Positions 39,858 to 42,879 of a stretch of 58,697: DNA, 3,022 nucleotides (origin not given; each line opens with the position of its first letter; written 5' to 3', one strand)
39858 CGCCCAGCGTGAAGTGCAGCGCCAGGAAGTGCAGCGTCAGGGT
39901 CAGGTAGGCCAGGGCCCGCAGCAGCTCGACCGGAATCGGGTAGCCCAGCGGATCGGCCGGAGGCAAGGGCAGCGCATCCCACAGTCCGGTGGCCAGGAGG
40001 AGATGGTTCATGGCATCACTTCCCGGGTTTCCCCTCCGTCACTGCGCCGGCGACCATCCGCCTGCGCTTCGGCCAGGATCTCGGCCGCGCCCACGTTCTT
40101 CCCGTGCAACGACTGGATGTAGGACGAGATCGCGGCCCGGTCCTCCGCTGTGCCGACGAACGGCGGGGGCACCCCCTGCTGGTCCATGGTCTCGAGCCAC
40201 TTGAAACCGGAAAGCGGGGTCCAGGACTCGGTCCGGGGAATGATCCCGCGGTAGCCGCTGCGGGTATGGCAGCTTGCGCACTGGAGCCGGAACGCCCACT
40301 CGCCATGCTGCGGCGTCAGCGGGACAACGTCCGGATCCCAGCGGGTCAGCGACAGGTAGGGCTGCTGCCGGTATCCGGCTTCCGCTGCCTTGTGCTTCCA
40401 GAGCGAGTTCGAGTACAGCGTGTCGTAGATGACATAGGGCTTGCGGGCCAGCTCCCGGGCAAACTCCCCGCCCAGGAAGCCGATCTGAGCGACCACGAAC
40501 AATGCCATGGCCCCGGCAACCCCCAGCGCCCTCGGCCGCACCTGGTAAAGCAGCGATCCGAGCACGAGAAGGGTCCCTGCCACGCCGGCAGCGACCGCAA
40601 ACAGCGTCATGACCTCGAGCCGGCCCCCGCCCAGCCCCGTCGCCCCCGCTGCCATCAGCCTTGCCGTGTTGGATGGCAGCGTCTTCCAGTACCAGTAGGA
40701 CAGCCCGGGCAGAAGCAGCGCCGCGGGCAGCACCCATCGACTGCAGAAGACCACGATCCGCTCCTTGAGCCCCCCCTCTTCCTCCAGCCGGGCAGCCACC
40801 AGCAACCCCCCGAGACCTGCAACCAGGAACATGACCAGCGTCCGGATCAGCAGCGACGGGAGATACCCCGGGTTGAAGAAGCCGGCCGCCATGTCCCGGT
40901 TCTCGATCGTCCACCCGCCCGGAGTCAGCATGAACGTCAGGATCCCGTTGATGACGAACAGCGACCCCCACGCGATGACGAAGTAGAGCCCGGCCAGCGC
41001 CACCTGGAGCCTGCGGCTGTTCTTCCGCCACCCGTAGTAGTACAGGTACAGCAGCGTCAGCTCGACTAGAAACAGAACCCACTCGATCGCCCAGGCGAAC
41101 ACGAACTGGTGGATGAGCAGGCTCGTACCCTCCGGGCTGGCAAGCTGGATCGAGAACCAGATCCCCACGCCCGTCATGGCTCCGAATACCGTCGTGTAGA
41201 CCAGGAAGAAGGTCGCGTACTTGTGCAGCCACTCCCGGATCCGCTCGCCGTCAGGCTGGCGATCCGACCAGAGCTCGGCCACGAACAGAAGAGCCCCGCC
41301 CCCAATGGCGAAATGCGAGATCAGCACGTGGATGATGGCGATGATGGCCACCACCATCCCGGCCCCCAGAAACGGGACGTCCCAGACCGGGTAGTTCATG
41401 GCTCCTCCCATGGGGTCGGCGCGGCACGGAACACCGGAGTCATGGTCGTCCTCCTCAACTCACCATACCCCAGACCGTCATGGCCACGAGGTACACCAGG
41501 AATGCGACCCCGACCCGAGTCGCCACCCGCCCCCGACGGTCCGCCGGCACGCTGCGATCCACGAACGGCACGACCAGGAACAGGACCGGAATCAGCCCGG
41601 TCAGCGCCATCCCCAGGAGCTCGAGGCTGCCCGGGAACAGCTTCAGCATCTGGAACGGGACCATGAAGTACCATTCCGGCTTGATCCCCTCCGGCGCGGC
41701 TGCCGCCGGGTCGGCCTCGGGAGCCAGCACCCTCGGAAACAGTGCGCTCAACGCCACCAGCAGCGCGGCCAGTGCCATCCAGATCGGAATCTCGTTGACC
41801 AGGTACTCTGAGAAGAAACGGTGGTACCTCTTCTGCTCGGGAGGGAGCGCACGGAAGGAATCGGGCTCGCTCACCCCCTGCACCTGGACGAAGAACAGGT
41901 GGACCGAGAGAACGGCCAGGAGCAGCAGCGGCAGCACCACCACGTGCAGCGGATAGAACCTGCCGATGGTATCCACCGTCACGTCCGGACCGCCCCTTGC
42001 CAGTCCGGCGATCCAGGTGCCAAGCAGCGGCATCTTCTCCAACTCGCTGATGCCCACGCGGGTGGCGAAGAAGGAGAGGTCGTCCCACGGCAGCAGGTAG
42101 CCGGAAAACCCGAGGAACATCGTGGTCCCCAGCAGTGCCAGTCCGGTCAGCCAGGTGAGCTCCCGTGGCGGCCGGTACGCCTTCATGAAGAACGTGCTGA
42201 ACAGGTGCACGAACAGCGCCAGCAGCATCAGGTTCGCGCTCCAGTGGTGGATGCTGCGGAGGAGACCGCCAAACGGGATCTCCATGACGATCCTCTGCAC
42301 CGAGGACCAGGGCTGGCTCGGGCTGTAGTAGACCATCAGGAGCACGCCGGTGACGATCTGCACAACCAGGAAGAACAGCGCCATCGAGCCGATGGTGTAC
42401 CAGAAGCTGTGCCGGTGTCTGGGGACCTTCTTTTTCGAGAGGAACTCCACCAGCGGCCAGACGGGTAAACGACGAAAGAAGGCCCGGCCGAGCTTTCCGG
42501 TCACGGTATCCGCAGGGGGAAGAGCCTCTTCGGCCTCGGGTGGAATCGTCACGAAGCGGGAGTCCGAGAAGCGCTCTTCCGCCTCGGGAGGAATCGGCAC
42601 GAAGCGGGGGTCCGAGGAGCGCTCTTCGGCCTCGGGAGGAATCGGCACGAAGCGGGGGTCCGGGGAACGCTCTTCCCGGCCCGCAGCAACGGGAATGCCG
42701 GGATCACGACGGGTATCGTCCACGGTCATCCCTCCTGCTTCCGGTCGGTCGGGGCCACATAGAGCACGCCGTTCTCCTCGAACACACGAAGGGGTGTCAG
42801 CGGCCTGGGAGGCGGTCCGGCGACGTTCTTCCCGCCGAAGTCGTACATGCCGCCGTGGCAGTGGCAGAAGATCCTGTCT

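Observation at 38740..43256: Candidate novel respiratory module: Rieske/cytochrome b genes followed by a CydA-like oxidase subunit fused to cytochrome c, plus an unknown membrane subunit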

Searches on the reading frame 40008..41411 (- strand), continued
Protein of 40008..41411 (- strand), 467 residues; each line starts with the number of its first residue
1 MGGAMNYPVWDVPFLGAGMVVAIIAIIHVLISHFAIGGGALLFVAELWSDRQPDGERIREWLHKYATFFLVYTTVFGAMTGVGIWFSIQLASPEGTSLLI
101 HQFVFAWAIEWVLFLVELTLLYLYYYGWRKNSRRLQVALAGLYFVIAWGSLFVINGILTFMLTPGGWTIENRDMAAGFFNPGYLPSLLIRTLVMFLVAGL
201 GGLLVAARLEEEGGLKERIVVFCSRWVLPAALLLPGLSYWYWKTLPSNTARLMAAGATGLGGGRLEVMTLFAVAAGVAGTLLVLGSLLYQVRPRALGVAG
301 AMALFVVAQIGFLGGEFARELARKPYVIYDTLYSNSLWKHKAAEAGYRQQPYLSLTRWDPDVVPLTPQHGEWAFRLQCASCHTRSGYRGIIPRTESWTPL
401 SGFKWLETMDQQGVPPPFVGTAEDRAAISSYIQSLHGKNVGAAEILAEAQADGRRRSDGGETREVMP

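Call 48: list_cluster_members(proteins=[P0001, P0002, P0003, P0004, P0006, P0122])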
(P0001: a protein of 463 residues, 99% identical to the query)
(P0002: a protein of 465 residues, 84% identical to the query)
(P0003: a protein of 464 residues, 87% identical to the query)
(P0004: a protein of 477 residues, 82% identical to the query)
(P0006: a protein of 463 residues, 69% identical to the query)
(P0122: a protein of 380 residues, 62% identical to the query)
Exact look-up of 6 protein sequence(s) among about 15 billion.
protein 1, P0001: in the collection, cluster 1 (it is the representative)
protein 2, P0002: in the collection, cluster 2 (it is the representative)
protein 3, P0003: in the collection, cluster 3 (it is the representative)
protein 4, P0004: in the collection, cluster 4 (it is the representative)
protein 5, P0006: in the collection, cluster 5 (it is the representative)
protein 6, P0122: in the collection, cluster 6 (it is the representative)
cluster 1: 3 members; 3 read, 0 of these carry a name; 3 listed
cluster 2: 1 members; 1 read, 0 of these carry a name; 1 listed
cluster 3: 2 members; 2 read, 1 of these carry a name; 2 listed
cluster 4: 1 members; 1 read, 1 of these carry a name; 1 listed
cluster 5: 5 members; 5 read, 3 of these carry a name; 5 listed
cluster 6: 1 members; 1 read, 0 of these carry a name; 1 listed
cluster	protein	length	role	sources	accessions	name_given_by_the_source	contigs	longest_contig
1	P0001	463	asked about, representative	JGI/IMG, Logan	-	-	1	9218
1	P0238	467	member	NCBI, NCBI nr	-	-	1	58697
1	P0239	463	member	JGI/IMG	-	-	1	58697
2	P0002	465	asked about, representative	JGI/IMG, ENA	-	-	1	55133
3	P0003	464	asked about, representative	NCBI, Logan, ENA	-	-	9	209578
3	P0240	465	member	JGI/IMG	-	hypothetical protein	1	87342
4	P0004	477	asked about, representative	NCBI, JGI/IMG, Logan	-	cytochrome d ubiquinol oxidase subunit I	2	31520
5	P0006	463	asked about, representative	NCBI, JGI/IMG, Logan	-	cytochrome d ubiquinol oxidase subunit I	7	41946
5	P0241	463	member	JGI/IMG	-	cytochrome d ubiquinol oxidase subunit I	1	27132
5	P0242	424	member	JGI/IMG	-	cytochrome d ubiquinol oxidase subunit I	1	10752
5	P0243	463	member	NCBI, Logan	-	-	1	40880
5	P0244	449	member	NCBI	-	-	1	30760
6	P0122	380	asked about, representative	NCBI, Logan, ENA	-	-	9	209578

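Call 66: search_protein_families(library=pfam, proteins=[L067:16-1071:+, L067:1068-1874:+, L067:1896-2303:+, L067:2349-3044:-, L067:3065-3877:+, L067:8454-9677:+, L067:9733-10680:+, L067:10786-12216:+, L067:12745-14139:-, L067:14163-15248:-], max_evalue=0.0001)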
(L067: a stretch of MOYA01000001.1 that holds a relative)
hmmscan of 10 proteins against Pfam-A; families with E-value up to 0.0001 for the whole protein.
L067:16-1071:+ (351 aa): 2 families
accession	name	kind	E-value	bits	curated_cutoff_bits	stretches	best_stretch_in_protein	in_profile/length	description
PF02581.23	TMP-TENI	-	1.1e-40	139.4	27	1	126-290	14-179/180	Thiamine monophosphate synthase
PF08543.17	Phos_pyr_kin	-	2.7e-06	27.4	27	1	3-82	162-243/246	Phosphomethylpyrimidine kinase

L067:1068-1874:+ (268 aa): 1 family
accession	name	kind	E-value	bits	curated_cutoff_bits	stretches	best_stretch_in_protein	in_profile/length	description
PF14023.12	Bestrophin-like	-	3.4e-57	194.1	32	1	13-243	2-232/232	Bestrophin-like domain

L067:1896-2303:+ (135 aa): 1 family
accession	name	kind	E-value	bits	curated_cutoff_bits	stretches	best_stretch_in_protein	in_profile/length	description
PF04342.18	DMT_6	-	4.9e-47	159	25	1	4-106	2-104/104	Putative member of DMT superfamily (DUF486)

L067:2349-3044:- (231 aa): 0 families

L067:3065-3877:+ (270 aa): 1 family
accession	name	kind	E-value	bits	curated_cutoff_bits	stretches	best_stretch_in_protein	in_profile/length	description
PF05721.19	PhyH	-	6.2e-11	43.4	22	1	98-242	60-204/213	Phytanoyl-CoA dioxygenase (PhyH)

L067:8454-9677:+ (407 aa): 0 families

L067:9733-10680:+ (315 aa): 4 families
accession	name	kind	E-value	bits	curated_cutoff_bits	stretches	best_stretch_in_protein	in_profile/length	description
PF03466.25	LysR_substrate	-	1.4e-47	162.3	28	1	106-314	2-206/209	LysR substrate binding domain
PF00126.33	HTH_1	-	6.9e-21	74.4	26.6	1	24-81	3-60/60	Bacterial regulatory helix-turn-helix protein, lysR family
PF12727.12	PBP_like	-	1.6e-07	31.1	27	1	208-311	92-191/193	PBP superfamily domain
PF12849.12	PBP_like_2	-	2e-07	31.5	27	1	109-270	9-190/267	PBP superfamily domain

L067:10786-12216:+ (476 aa): 7 families
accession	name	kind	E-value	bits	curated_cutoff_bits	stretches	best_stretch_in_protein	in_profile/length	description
PF13454.12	NAD_binding_9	-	6.3e-35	120.9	21.8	1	15-157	1-154/155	FAD-NAD(P)-binding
PF07992.20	Pyr_redox_2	-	1.8e-09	37.9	26.1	1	13-222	2-167/291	Pyridine nucleotide-disulphide oxidoreductase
PF01266.30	DAO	-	9.2e-09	35.7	27.9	1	13-50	1-35/353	FAD dependent oxidoreductase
PF13738.12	Pyr_redox_3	-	1.5e-07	31.4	30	1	120-217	98-189/305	Pyridine nucleotide-disulphide oxidoreductase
PF04820.20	Trp_halogenase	-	1.3e-06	28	21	0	13-54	1-43/458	Tryptophan halogenase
PF13450.12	NAD_binding_8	-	1.6e-05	25.5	21.9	1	16-80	1-61/68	NAD(P)-binding Rossmann-like domain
PF13434.12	Lys_Orn_oxgnase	-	2.8e-05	23.9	21.3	0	100-226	94-222/339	L-lysine 6-monooxygenase/L-ornithine 5-monooxygenase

L067:12745-14139:- (464 aa): 4 families
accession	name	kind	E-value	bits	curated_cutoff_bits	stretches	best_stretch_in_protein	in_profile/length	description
PF00069.31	Pkinase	-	2.9e-43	148.6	31.7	1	218-456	3-258/263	Protein kinase domain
PF07714.23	PK_Tyr_Ser-Thr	-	7.1e-28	98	23.1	1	216-454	1-253/258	Protein tyrosine and serine/threonine kinase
PF01636.29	APH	-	4.4e-06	27.1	23.2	0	338-364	168-195/239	Phosphotransferase enzyme family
PF03109.22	ABC1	-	2e-05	24.3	22.9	1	293-369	144-217/244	ABC1 atypical kinase-like domain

L067:14163-15248:- (361 aa): 2 families
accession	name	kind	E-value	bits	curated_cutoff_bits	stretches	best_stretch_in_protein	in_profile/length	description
PF00069.31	Pkinase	-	2.5e-40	139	31.7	1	103-309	1-202/263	Protein kinase domain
PF07714.23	PK_Tyr_Ser-Thr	-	7.2e-23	81.6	23.1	1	104-345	2-248/258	Protein tyrosine and serine/threonine kinase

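Call 78: search_protein_representatives(protein=window:40008-41399:-)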
Query: 463 residues. Proteins with E-value up to 0.001 (for the whole library): 876; up to 1e-10: 497; up to 1e-30: 195. The best 150 are listed.
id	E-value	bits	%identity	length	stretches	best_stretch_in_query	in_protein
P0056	9.9e-188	641.7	61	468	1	1-458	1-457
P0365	2.3e-127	442.6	61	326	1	131-443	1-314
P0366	4.3e-105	369.1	75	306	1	1-213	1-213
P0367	1.3e-87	311.5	43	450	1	1-388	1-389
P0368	4.7e-85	303.0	38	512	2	1-441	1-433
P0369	6.4e-84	299.3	38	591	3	1-438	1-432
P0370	1.5e-83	298.1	40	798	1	1-431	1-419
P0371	1.4e-81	291.6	41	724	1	1-437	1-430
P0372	5.0e-81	289.8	49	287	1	191-444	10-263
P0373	1.0e-80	288.7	41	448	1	1-458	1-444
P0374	1.6e-80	288.1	42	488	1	1-433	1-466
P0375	2.8e-80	287.3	42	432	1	1-430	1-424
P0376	3.4e-80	287.0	40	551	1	1-435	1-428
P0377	8.4e-80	285.7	39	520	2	1-432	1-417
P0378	1.7e-79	284.7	36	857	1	1-440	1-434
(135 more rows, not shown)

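Call 79: find_encoding_contigs(protein=P0040, flank=8000, max_places=2)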
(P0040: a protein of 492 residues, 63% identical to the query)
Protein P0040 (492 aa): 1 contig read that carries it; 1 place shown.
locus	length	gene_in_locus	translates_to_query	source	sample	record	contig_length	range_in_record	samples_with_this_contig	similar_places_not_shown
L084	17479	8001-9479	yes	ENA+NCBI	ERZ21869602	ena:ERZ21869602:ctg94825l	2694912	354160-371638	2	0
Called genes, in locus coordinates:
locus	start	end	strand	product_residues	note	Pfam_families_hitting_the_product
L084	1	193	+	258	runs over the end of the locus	PF00378:ECH_1, PF16113:ECH_2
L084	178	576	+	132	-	-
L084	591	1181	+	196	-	PF13302:Acetyltransf_3 (weak), PF13527:Acetyltransf_9, PF00583:Acetyltransf_1, PF13673:Acetyltransf_10, PF13508:Acetyltransf_7, PF17013:Acetyltransf_15 (weak), PF08445:FR47 (weak)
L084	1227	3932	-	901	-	PF13174:TPR_6 (faint), PF13428:TPR_14 (faint), PF07719:TPR_2 (faint), PF07721:TPR_4 (faint), PF12895:ANAPC3 (faint), PF13181:TPR_8 (faint), PF13432:TPR_16 (faint), PF01464:SLT, +1 more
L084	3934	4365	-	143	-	PF10604:Polyketide_cyc2, PF03364:Polyketide_cyc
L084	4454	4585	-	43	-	-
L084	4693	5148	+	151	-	PF13668:Ferritin_2 (weak), PF02915:Rubrerythrin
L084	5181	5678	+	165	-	PF02915:Rubrerythrin (faint)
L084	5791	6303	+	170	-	PF02915:Rubrerythrin, PF13668:Ferritin_2 (faint)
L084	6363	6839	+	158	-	PF00355:Rieske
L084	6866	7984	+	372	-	PF00033:Cytochrome_B, PF13631:Cytochrom_B_N_2, PF00032:Cytochrom_B_C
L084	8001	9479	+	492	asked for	PF01654:Cyt_bd_oxida_I (faint)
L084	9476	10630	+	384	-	-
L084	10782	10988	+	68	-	PF00403:HMA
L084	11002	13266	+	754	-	PF00403:HMA, PF00122:E1-E2_ATPase, PF00702:Hydrolase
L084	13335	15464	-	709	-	PF00989:PAS, PF13426:PAS_9 (weak), PF00989:PAS, PF08448:PAS_4, PF13426:PAS_9, PF08448:PAS_4, PF13426:PAS_9, PF00015:MCPsignal, +4 more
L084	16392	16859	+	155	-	PF13690:CheX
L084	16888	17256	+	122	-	PF00072:Response_reg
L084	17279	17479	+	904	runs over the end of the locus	-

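Call 80: find_encoding_contigs(protein=P0119, flank=6000, max_places=1)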
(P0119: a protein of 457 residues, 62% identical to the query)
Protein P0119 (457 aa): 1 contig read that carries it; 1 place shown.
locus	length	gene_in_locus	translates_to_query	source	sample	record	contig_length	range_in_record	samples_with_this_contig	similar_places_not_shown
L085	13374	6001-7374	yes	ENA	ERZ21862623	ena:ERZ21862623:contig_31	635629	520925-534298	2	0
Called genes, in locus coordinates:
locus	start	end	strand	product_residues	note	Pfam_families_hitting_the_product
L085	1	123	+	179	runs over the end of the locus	PF02627:CMD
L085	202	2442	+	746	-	PF03190:Thioredox_DsbH, PF13899:Thioredoxin_7, PF13098:Thioredoxin_2 (weak), PF06662:C5-epim_C (faint)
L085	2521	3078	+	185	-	PF02659:Mntp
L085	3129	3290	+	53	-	PF00301:Rubredoxin, PF21349:RUBY_RBDX (faint)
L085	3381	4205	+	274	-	PF02535:Zip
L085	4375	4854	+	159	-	PF00355:Rieske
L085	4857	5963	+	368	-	PF00033:Cytochrome_B, PF01292:Ni_hydr_CYTB (weak), PF13631:Cytochrom_B_N_2, PF00032:Cytochrom_B_C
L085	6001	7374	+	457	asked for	PF01654:Cyt_bd_oxida_I (weak), PF13442:Cytochrome_CBB3 (weak)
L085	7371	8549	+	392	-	-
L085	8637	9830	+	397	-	PF05222:AlaDh_PNT_N, PF01262:AlaDh_PNT_C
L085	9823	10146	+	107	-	PF12769:PNTB_4TM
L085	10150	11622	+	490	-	PF02233:PNTB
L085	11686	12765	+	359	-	PF01641:SelR, PF01625:PMSR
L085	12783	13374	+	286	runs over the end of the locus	PF07228:SpoIIE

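Call 81: find_encoding_contigs(protein=P0018, flank=6000, max_places=1)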
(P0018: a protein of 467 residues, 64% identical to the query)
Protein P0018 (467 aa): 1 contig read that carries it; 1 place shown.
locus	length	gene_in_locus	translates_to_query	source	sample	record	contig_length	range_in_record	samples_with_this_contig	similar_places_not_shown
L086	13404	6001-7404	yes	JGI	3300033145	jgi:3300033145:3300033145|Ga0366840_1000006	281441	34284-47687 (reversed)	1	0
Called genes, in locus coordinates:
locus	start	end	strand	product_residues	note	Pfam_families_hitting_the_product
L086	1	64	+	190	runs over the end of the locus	PF01475:FUR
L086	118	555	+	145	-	-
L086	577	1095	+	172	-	PF00578:AhpC-TSA, PF08534:Redoxin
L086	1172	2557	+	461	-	PF00206:Lyase_1, PF10415:FumaraseC_C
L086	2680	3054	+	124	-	PF06397:Desulfoferrod_N, PF01880:Desulfoferrodox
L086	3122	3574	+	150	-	PF02915:Rubrerythrin, PF09537:DUF2383 (faint)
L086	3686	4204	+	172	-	PF00210:Ferritin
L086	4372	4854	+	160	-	PF00355:Rieske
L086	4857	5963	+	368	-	PF00033:Cytochrome_B, PF01292:Ni_hydr_CYTB (weak), PF13631:Cytochrom_B_N_2, PF00032:Cytochrom_B_C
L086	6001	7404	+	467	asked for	PF01654:Cyt_bd_oxida_I (weak)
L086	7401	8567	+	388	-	-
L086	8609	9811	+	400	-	PF00753:Lactamase_B (faint), PF19583:ODP, PF00258:Flavodoxin_1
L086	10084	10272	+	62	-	-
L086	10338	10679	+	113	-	-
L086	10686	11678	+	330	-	PF00814:TsaD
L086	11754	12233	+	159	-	-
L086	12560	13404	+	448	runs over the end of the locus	PF02386:TrkH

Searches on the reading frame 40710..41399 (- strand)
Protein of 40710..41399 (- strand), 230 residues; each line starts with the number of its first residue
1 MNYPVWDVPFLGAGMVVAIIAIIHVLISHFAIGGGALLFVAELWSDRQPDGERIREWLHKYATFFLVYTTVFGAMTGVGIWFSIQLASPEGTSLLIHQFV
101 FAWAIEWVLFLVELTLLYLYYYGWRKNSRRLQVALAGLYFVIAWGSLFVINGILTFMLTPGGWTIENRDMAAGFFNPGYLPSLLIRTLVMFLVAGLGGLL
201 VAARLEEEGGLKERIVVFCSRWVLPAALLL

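Call 23: search_solved_structures(query=window:40710-41399:-, max_evalue=10, show_alignments=3)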
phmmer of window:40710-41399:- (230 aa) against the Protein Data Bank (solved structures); distinct sequences matched with E-value up to 10: 0.

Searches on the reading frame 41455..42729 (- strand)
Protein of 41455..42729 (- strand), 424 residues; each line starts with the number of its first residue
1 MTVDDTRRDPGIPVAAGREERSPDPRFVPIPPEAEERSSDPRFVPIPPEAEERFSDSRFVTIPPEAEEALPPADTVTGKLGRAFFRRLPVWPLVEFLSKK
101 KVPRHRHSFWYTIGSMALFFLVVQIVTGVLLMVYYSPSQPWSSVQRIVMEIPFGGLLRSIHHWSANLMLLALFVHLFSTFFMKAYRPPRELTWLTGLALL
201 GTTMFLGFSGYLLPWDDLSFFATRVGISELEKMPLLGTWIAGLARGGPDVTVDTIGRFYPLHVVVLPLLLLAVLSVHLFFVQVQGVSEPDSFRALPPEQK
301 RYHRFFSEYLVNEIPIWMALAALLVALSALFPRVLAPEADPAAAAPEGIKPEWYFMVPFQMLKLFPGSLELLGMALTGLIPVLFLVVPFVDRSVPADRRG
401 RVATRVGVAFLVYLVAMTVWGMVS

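Call 3: search_protein_families(library=pfam, proteins=[window:41455-42729:-], max_evalue=1)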
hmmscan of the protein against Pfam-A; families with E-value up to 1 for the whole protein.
window:41455-42729:- (424 aa): 6 families
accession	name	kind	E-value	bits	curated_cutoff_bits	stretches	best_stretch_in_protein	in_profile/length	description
PF00033.24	Cytochrome_B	-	1.7e-43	149.1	27.2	1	107-284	10-188/189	Cytochrome b/b6/petB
PF13631.11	Cytochrom_B_N_2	-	1.4e-38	132.9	27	1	167-335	2-166/169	Cytochrome b(N-terminal)/b6/petB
PF00032.22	Cytochrom_B_C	-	1e-09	39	20.7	1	339-421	2-82/102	Cytochrome b(C-terminal)/b6/petD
PF01292.26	Ni_hydr_CYTB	-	1.2e-05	25.6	30.1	1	106-183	95-166/179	Prokaryotic cytochrome b561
PF14358.11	DUF4405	-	0.00025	21.9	26.7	1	116-177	5-63/66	Domain of unknown function (DUF4405)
PF13301.11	DUF4079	-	0.0025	18.5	31.4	1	99-210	39-134/141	Protein of unknown function (DUF4079)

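Call 4: search_protein_families(library=ncbifam, proteins=[window:41455-42729:-], max_evalue=1)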
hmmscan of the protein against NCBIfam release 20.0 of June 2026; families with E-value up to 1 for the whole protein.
window:41455-42729:- (424 aa): 5 families
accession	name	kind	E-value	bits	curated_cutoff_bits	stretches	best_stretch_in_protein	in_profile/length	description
NF040969.1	cytb_ExtP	equivalog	5.8e-56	189.6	290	1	97-288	9-204/205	selenite/tellurite reduction operon b-type cytochrome ExtP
NF002990.0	PRK03735.1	subfamily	8.7e-55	185.9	325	1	86-289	11-222/223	cytochrome b6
NF050120.1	bc1_QcrB_actin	exception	5.1e-38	131.2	500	1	93-372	11-307/458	cytochrome bc1 complex cytochrome b subunit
NF041076.1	cyt_b_SoxC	equivalog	1.6e-34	119.7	740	2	109-286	26-200/542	proton pump complex cytochrome B SoxC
TIGR01156.1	cytb6_f_IV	equivalog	3e-09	36.9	127.05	1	318-414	45-134/160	cytochrome b6-f complex subunit IV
